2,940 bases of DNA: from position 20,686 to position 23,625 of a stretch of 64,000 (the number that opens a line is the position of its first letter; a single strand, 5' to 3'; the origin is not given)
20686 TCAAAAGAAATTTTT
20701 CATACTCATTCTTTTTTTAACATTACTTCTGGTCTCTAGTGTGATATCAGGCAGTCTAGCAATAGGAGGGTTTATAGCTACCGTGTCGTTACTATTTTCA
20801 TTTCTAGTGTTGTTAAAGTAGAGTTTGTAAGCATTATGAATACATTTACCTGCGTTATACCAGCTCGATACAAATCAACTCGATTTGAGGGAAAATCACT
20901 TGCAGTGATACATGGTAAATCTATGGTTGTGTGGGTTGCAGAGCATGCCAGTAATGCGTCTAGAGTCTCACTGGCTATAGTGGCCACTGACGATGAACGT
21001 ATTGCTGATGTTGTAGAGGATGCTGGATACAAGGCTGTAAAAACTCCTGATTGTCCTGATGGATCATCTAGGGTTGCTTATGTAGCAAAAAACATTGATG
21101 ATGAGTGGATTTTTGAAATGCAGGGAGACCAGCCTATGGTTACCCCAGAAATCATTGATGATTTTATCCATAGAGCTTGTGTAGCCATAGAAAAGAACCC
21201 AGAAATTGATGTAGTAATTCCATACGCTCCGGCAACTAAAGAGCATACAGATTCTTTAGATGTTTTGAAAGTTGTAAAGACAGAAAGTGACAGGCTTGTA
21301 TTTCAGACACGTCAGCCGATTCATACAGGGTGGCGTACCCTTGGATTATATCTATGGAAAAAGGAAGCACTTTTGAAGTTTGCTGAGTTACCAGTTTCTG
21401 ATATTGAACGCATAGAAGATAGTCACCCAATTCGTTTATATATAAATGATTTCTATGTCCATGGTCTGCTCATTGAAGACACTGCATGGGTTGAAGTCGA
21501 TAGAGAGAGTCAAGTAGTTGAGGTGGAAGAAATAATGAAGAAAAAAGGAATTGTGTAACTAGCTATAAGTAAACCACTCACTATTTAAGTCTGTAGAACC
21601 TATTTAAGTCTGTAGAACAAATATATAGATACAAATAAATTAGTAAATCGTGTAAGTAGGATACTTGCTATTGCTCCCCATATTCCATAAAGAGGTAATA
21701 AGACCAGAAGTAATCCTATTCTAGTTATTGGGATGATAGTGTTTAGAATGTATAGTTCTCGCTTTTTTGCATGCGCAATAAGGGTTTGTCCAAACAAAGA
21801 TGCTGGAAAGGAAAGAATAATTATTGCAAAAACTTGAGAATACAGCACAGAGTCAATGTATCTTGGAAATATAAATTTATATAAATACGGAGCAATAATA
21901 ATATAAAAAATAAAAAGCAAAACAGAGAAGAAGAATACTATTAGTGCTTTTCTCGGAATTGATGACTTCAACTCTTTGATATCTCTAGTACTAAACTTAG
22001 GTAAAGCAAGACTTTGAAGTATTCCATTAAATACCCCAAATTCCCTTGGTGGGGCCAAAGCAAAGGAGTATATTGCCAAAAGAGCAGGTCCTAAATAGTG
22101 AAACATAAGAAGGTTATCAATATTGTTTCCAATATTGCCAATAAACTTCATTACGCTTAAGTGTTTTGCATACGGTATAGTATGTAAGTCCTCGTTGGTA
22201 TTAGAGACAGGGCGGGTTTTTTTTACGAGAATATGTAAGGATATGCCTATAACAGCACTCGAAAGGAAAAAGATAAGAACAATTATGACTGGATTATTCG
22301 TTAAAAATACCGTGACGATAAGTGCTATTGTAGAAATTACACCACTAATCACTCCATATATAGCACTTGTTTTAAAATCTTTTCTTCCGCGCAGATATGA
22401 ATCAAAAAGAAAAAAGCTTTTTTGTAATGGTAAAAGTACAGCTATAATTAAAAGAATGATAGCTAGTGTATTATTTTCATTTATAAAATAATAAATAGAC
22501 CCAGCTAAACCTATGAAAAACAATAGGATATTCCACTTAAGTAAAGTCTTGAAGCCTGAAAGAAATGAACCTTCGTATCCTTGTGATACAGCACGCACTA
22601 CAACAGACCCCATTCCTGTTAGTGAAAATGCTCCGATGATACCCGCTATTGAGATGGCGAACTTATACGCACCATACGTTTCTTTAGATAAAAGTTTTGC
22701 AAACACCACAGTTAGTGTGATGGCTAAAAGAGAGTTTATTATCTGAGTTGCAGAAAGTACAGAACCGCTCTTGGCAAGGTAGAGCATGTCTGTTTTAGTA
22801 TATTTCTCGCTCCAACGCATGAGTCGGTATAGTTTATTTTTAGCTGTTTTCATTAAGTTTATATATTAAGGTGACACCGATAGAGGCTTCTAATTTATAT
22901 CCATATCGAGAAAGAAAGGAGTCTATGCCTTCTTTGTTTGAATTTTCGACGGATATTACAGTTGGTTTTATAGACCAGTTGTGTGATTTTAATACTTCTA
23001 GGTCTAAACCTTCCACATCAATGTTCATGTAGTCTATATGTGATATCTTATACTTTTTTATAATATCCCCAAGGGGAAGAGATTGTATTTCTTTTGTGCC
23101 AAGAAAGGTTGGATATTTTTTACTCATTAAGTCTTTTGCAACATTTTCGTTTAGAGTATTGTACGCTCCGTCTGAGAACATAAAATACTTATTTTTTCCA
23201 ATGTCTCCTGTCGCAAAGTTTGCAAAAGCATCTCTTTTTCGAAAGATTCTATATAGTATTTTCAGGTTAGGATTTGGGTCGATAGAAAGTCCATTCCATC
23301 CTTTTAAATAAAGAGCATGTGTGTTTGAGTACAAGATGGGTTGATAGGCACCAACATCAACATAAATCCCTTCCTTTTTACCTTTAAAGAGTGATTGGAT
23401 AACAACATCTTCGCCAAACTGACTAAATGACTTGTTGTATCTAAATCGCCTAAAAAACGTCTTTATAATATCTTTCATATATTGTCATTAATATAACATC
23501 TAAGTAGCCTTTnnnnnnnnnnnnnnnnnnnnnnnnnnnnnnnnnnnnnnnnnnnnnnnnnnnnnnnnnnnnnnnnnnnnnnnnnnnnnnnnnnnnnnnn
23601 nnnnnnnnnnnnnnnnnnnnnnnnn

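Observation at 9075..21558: Glycan-tailoring block combining carbamoyl-, sulfo- and multiple methyl-transferases with GT9/GT47-like enzymes and a nonulosonic-acid (NeuB/NeuA) pathway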

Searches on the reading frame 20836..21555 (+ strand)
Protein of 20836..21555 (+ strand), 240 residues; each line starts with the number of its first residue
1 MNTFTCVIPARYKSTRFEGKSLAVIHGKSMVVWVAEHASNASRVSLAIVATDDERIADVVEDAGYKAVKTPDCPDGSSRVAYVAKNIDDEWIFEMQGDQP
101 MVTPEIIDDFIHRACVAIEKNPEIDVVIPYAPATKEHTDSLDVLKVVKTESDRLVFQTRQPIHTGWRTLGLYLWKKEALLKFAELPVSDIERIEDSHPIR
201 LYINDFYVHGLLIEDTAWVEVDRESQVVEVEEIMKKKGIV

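Call 4: search_protein_families(library=pfam, proteins=[window:20836-21555:+], max_evalue=0.01)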
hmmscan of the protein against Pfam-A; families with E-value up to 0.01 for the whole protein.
window:20836-21555:+ (240 aa): 2 families
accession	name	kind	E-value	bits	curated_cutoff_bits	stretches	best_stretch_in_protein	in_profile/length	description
PF02348.25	CTP_transf_3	-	6.2e-27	95.2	22.6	1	6-160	2-158/217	Cytidylyltransferase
PF12804.13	NTP_transf_3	-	3.8e-10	40.6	27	1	13-130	8-122/160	MobA-like NTP transferase domain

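Call 8: search_protein_families(library=ncbifam, proteins=[window:20836-21555:+], max_evalue=0.01)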
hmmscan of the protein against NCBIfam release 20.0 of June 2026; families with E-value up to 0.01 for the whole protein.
window:20836-21555:+ (240 aa): 9 families
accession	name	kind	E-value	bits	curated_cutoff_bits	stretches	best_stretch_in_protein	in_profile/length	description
NF003952.0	PRK05450.1-5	subfamily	1.9e-48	164.8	193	1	4-237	3-248/250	3-deoxy-manno-octulosonate cytidylyltransferase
NF009905.0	PRK13368.1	subfamily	4.2e-45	154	255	1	4-237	3-241/243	3-deoxy-manno-octulosonate cytidylyltransferase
NF003950.0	PRK05450.1-3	subfamily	2.2e-40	138.6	234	1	5-238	4-246/248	3-deoxy-manno-octulosonate cytidylyltransferase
NF003948.0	PRK05450.1-1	equivalog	7.6e-33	113.7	281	1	5-236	7-245/248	3-deoxy-manno-octulosonate cytidylyltransferase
TIGR00466.1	kdsB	equivalog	2.2e-27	96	155.2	1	3-222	2-235/241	3-deoxy-manno-octulosonate cytidylyltransferase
TIGR03584.1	PseF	equivalog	5.4e-07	29.5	205.7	1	6-66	2-62/222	pseudaminic acid cytidylyltransferase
NF001457.0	PRK00317.1-3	equivalog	6.5e-05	22.5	164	1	6-112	4-110/200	molybdenum cofactor guanylyltransferase MobA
TIGR03310.1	matur_MocA_YgfJ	equivalog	8.7e-05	22.6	186.45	1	6-112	2-113/188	molybdenum cofactor cytidylyltransferase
TIGR01173.1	glmU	equivalog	0.00029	19.8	366.85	1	11-113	8-116/452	bifunctional UDP-N-acetylglucosamine diphosphorylase/glucosamine-1-phosphate N-acetyltransferase GlmU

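Call 11: search_solved_structures(query=window:20836-21555:+, max_evalue=0.001, show_alignments=1)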
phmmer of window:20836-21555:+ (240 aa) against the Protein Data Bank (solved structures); distinct sequences matched with E-value up to 0.001: 16.
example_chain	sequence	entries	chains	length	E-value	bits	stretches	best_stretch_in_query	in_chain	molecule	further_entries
2y6p_A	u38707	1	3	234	2.6e-24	89.2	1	6-235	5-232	3-DEOXY-MANNO-OCTULOSONATE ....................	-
3oam_A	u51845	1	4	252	7.7e-20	74.6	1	3-215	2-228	3-deoxy-manno-octulosonate cytidylyltransferase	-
1gq9_A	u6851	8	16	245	2e-19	73.3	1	6-202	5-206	3-DEOXY-MANNO-OCTULOSONATE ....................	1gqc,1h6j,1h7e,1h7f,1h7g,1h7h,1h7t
1vh3_A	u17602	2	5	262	8.4e-18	67.9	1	3-236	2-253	3-deoxy-manno-octulosonate cytidylyltransferase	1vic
3duv_A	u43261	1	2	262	1.5e-17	67.1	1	3-233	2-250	3-deoxy-manno-octulosonate cytidylyltransferase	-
3jtj_A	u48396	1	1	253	2e-17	66.7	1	3-234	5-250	3-deoxy-manno-octulosonate cytidylyltransferase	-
4fcu_A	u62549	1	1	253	1.7e-16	63.6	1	6-206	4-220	3-deoxy-manno-octulosonate cytidylyltransferase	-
3pol_A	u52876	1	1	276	2.1e-16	63.3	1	6-206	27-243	3-deoxy-manno-octulosonate cytidylyltransferase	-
1vh1_A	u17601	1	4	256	7.6e-16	61.5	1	3-109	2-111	3-deoxy-manno-octulosonate cytidylyltransferase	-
3k8d_A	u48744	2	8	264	8.6e-16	61.4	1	3-109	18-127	3-deoxy-manno-octulosonate cytidylyltransferase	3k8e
8ees_A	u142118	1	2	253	8.8e-16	61.3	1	6-116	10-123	3-deoxy-manno-octulosonate cytidylyltransferase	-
3tqd_A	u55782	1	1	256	1.5e-15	60.6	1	4-126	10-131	3-deoxy-manno-octulosonate cytidylyltransferase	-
4xwi_A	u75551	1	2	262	1.8e-14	57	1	3-112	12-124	3-deoxy-manno-octulosonate cytidylyltransferase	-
9ftb_A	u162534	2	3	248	0.00043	23.1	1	6-99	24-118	NeuA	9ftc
9t4z_A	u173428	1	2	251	0.0005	22.9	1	5-104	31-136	PpNeuA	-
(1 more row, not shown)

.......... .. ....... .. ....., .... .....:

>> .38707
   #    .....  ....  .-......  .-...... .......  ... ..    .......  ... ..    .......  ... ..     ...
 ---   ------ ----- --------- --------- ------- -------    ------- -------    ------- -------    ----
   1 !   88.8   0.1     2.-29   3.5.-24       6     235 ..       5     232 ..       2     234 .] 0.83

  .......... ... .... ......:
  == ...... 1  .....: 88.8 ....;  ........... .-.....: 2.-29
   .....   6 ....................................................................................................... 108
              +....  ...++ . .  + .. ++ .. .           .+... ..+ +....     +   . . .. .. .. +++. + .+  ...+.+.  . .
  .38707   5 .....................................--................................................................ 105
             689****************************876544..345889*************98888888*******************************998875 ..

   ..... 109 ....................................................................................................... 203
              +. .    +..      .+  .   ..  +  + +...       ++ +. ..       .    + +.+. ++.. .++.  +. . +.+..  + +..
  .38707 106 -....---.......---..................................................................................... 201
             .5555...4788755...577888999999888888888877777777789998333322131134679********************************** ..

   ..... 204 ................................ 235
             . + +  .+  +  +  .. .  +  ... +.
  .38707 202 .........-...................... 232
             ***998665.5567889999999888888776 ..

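Call 79: find_homologous_proteins(query=window:20836-21555:+, max_evalue=1e-10)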
Query window:20836-21555:+ (240 aa): 856 proteins with E <= 1e-10 among 1300 candidates; the best 120 are listed.
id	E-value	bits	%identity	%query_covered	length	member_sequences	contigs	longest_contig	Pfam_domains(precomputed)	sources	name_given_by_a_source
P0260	2.5e-156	536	100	100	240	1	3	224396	PF12804.14,PF02348.26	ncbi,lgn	-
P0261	6.7e-126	437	78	100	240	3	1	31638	PF12804.14,PF02348.26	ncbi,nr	ncbi:NTP transferase domain-containing protein [Candidatus Kaiserbacteria bacterium]|nr:NTP transfer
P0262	7.9e-122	423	80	100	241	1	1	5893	PF12804.14,PF02348.26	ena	-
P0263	2.4e-113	395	74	99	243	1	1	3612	PF12804.14,PF02348.26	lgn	-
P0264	1.1e-110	387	71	100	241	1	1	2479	PF12804.14,PF02348.26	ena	-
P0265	5.6e-109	381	72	99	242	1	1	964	PF12804.14,PF02348.26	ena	-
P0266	1.3e-107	377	70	97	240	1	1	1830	PF12804.14,PF02348.26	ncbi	ncbi:MAG: NTP transferase domain-containing protein [Bacteroidota bacterium]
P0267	1.5e-106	373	69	100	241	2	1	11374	PF12804.14,PF02348.26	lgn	-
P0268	2.0e-106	373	76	90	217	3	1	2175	PF12804.14,PF02348.26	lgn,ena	-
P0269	2.5e-106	372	71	100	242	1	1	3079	PF12804.14,PF02348.26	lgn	-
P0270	2.4e-101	356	68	99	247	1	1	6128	PF12804.14,PF02348.26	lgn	-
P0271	3.7e-101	356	68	97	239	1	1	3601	PF12804.14,PF02348.26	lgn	-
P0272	4.6e-101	355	68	99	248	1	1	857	PF12804.14,PF02348.26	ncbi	-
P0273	1.8e-100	353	66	100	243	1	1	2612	PF12804.14,PF02348.26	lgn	-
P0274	4.3e-100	352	67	99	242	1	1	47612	PF12804.14,PF02348.26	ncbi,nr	ncbi:NTP transferase domain-containing protein [Candidatus Pacebacteria bacterium]|nr:NTP transferas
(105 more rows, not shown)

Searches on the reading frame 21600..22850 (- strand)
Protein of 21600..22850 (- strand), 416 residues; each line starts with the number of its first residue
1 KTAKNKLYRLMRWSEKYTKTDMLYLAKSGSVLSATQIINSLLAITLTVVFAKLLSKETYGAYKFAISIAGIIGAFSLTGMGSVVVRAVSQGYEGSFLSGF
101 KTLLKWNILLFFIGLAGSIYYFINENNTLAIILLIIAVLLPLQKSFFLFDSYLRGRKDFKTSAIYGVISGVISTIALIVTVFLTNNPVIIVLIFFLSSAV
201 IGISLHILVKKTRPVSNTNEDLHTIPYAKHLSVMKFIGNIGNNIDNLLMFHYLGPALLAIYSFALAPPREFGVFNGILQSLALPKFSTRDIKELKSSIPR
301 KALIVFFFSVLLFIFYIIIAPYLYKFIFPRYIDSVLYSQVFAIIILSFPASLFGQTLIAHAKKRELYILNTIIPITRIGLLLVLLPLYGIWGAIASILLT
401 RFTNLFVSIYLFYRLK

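Call 4: search_protein_families(library=pfam, proteins=[window:21600-22850:-], max_evalue=0.01)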
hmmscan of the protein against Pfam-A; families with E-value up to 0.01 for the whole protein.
window:21600-22850:- (416 aa): 2 families
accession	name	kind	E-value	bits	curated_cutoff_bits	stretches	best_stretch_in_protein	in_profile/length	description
PF01943.22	Polysacc_synt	-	6.1e-14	52.5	28.2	1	26-264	2-247/274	Polysaccharide biosynthesis protein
PF13440.11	Polysacc_synt_3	-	1.2e-13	51.4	23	1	49-328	1-284/293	Polysaccharide biosynthesis protein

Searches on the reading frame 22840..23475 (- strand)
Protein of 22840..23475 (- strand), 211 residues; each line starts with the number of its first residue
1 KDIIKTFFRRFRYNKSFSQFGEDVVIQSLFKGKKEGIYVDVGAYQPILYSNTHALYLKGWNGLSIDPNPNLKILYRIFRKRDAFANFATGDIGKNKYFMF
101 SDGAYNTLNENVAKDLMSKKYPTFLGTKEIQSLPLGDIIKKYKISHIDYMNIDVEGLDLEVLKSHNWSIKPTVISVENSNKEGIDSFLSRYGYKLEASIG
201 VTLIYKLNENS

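Call 4: search_protein_families(library=pfam, proteins=[window:22840-23475:-], max_evalue=0.01)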
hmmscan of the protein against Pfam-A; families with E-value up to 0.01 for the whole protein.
window:22840-23475:- (211 aa): 1 family
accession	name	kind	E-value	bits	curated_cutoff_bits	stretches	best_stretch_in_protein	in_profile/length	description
PF05050.19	Methyltransf_21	-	8.8e-17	62.2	22.7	1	40-195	1-173/173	Methyltransferase FkbM domain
